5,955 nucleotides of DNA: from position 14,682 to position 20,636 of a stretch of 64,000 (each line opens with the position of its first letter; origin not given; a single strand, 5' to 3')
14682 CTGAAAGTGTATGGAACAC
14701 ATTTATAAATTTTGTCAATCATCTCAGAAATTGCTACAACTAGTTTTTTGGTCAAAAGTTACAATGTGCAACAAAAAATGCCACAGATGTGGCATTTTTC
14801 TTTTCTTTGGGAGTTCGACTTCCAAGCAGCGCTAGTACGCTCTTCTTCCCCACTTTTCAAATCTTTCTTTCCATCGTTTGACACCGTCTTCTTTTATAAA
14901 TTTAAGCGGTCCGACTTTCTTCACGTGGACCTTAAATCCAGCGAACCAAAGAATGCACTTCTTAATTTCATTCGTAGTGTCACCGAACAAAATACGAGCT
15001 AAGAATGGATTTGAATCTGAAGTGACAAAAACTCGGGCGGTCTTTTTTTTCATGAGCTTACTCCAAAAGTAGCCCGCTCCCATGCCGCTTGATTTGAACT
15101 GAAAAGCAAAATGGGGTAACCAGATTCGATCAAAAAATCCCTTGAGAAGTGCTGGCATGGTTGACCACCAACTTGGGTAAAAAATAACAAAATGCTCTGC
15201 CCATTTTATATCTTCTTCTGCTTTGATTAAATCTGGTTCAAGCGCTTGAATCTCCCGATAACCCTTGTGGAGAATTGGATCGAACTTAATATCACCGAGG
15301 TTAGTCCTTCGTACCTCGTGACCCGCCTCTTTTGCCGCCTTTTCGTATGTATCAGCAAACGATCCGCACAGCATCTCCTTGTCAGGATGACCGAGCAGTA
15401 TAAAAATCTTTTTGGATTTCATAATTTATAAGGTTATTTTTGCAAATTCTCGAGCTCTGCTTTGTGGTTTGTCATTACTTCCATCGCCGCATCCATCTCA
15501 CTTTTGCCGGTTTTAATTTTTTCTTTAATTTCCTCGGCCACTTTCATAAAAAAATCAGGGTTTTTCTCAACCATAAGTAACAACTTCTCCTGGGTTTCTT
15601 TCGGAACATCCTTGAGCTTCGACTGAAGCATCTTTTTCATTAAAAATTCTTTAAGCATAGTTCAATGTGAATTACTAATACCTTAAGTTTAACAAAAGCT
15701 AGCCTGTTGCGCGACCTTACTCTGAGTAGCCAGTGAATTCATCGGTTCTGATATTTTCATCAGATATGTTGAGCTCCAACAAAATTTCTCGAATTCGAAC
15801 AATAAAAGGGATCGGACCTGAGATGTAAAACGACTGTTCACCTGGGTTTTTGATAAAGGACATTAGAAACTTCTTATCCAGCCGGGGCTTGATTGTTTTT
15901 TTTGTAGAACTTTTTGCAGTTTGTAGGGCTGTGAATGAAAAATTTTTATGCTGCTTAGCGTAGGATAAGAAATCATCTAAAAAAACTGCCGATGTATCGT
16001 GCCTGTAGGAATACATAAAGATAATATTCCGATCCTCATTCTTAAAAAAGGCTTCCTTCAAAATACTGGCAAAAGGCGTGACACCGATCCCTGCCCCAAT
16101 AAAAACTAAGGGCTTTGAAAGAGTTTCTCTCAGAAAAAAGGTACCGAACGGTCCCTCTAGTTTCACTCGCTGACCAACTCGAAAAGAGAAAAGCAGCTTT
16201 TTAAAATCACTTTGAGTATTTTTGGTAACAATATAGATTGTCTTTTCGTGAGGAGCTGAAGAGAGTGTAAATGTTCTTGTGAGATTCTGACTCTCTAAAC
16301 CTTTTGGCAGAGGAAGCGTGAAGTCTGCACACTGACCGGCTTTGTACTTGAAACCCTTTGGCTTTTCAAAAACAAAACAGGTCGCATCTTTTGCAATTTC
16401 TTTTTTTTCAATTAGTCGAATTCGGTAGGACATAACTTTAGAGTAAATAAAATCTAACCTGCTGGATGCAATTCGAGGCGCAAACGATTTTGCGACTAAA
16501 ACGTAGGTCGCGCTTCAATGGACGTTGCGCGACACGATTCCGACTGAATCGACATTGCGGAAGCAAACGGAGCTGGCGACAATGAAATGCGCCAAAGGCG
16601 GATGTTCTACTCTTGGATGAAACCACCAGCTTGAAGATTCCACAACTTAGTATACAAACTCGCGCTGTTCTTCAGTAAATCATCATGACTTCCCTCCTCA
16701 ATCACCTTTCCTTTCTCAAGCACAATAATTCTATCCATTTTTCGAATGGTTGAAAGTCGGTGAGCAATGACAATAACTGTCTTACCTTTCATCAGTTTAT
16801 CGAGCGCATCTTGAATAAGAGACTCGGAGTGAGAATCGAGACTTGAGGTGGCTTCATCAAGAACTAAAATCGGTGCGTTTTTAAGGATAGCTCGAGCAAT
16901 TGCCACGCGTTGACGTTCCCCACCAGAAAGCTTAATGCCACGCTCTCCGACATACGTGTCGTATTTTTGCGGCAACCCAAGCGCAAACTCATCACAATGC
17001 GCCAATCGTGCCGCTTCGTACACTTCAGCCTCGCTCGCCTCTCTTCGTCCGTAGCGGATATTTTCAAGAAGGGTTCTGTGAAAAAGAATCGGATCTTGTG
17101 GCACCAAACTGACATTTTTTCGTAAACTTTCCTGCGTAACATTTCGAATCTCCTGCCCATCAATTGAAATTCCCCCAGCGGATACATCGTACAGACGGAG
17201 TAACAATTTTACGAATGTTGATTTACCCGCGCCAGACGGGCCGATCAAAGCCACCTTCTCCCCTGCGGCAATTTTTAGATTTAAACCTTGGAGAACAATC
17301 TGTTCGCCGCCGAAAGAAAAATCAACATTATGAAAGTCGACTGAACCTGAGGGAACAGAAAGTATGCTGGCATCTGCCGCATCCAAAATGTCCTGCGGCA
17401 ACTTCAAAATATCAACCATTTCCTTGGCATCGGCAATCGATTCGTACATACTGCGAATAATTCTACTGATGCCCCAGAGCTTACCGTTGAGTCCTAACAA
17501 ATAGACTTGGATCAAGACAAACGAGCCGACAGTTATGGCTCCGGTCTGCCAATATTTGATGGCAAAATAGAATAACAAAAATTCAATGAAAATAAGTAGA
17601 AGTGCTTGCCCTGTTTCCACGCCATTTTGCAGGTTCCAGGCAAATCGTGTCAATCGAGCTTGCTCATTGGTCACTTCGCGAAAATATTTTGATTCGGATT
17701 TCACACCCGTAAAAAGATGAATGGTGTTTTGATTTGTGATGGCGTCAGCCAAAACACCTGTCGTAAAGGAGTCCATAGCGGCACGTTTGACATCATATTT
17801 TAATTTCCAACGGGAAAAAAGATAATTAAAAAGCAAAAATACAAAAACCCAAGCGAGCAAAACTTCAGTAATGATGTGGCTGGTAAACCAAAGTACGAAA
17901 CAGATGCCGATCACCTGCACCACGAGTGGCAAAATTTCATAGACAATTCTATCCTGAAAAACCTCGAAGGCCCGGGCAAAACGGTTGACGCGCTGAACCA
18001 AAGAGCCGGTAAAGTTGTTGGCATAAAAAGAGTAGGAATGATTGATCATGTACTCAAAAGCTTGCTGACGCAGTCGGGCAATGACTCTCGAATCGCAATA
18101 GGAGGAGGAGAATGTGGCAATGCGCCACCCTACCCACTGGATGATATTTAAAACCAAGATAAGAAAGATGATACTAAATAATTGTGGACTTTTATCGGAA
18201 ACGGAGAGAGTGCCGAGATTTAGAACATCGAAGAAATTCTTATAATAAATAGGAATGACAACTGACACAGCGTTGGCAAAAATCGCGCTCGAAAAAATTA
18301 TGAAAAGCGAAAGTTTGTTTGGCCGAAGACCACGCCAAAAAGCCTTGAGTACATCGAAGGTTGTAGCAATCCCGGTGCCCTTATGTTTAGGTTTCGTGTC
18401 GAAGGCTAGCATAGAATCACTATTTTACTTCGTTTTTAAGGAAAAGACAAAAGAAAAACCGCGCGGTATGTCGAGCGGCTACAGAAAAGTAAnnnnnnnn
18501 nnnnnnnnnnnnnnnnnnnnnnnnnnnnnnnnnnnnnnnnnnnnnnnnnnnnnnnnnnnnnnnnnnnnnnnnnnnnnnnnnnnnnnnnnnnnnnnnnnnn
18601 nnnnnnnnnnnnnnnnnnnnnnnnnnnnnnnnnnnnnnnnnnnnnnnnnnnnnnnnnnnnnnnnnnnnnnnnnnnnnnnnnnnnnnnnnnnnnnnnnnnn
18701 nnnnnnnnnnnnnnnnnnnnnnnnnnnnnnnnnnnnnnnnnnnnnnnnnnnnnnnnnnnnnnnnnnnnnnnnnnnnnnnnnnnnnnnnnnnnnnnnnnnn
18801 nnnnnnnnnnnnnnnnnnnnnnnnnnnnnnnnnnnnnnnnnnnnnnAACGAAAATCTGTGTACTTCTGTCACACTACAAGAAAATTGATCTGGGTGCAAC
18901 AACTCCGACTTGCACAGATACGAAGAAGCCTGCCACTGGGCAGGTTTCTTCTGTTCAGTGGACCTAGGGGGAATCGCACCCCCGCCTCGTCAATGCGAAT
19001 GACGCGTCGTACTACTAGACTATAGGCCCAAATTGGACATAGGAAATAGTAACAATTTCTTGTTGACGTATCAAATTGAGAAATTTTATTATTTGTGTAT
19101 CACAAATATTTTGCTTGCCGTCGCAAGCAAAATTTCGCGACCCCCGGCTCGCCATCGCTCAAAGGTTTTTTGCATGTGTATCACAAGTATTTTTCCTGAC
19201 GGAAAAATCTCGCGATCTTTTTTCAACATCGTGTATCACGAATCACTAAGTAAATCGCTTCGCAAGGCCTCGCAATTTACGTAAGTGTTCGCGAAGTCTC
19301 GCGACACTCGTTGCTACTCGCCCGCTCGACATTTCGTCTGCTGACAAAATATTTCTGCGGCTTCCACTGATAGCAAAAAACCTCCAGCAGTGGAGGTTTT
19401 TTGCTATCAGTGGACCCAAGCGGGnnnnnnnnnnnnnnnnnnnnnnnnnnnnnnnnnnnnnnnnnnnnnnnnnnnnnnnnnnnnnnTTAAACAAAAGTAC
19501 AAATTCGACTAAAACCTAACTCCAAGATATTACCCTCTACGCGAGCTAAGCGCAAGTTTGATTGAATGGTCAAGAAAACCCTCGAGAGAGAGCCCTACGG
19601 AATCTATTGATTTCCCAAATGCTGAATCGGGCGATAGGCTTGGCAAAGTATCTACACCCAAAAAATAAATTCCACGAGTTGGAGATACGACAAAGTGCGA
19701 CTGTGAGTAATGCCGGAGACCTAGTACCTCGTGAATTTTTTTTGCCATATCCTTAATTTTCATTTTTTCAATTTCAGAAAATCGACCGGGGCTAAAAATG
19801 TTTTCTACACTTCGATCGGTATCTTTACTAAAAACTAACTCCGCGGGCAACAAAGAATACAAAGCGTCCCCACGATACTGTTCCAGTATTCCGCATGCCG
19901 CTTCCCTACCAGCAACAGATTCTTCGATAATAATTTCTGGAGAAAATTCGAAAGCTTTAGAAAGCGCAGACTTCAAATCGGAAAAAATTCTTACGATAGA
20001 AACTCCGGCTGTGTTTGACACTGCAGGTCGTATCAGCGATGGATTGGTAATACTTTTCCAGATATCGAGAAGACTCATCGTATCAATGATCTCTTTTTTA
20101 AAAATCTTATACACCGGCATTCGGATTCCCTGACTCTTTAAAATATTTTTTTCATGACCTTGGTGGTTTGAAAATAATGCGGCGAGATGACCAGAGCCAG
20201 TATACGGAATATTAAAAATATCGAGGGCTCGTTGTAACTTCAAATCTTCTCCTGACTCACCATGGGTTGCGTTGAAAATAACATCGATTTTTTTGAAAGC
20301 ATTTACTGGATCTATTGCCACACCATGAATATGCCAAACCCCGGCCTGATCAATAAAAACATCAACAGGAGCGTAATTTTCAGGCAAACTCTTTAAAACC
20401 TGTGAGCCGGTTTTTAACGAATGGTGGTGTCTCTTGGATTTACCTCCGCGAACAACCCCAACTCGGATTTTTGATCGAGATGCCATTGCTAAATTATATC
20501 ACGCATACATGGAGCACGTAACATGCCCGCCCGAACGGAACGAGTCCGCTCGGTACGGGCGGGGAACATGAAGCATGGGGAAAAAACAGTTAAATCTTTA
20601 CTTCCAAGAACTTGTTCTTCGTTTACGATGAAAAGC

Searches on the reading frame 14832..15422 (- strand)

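Call 74: search_protein_families(library=pfam, proteins=[window:14832-15422:-], max_evalue=0.001)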
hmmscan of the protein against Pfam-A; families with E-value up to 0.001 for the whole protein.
window:14832-15422:- (196 aa): 2 families
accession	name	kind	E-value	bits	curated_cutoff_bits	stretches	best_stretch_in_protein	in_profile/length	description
PF02525.22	Flavodoxin_2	-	3.8e-30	105.5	27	1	4-164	1-168/198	Flavodoxin-like fold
PF03358.20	FMN_red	-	4e-13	49.7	24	1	5-109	2-106/152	NADPH-dependent FMN reductase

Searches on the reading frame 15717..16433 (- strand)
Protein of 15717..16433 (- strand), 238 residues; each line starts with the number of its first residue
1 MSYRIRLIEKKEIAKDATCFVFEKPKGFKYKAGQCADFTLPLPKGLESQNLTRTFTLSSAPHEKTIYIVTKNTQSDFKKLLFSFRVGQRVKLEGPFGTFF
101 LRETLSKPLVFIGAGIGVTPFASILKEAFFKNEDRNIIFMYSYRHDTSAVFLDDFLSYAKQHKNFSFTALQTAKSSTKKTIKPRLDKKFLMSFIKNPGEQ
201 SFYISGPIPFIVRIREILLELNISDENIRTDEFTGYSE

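Call 74: search_protein_families(library=pfam, proteins=[window:15717-16433:-], max_evalue=0.001)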
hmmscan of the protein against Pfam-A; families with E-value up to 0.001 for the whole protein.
window:15717-16433:- (238 aa): 3 families
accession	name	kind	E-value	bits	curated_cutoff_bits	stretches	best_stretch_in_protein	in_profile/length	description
PF00175.26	NAD_binding_1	-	8.2e-12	46.2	22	1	111-213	1-106/109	Oxidoreductase NAD-binding domain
PF08030.17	NAD_binding_6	-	9e-06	26.3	22.2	1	109-167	4-70/156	Ferric reductase NAD binding domain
PF00970.30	FAD_binding_6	-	1.1e-05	26.2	21.1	1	5-99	2-97/99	Oxidoreductase FAD-binding domain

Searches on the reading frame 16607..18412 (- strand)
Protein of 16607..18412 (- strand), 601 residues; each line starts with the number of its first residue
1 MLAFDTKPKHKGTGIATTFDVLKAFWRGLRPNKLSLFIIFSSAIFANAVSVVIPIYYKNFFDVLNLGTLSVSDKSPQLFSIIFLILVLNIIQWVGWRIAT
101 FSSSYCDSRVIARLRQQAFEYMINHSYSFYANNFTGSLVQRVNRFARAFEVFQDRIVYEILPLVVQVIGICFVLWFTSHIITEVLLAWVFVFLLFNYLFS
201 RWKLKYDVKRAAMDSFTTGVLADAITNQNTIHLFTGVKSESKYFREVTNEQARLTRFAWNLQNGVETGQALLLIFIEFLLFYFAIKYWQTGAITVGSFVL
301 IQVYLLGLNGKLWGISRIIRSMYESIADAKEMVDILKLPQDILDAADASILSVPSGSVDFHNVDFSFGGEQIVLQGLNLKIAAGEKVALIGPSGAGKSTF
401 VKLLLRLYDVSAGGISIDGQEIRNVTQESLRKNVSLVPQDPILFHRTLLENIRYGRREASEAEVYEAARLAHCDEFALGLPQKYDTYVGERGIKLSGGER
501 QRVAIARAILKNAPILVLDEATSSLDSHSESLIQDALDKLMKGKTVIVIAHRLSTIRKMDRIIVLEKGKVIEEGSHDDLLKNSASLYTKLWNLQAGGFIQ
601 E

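Call 74: search_protein_families(library=pfam, proteins=[window:16607-18412:-], max_evalue=0.001)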
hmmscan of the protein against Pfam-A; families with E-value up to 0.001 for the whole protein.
window:16607-18412:- (601 aa): 5 families
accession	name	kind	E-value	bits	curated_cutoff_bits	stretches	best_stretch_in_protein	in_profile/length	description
PF00005.33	ABC_tran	-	3.3e-34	118.9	25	1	374-523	1-137/137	ABC transporter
PF00664.28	ABC_membrane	-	5.7e-25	89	28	1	36-310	1-272/274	ABC transporter transmembrane region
PF02463.25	SMC_N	-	3.3e-09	36.9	40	1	416-566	112-212/220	RecF/RecN/SMC N terminal domain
PF13191.12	AAA_16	-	0.00023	22.1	32.6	1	383-542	21-161/167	AAA ATPase domain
PF13304.12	AAA_21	-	0.00066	20.3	27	0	388-419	3-34/304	AAA domain, putative AbiEii toxin, Type IV TA system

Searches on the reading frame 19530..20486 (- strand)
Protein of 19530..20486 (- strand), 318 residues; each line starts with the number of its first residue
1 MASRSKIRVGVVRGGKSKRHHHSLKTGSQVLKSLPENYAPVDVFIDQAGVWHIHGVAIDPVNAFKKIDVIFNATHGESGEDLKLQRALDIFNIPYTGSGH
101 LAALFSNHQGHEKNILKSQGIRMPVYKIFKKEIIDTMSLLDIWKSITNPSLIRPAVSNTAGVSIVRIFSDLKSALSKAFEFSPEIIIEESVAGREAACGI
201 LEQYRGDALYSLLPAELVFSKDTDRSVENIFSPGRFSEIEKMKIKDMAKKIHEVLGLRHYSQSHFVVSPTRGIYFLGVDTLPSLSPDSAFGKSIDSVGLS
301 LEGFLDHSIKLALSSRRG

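Call 39: search_protein_families(library=pfam, proteins=[window:19530-20486:-])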
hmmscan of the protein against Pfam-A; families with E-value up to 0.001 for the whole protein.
window:19530-20486:- (318 aa): 2 families
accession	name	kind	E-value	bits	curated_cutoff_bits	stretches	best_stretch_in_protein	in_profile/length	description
PF07478.18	Dala_Dala_lig_C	-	2.2e-19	70.2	24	1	115-306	1-200/204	D-ala D-ala ligase C-terminus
PF01820.27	Dala_Dala_lig_N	-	2.2e-16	60.9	34.6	2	62-98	85-121/121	D-ala D-ala ligase N-terminus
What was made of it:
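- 19530..20486 (-): ddl (D-Ala-D-Ala ligase), the gene downstream of copy 1. Pfam call 39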
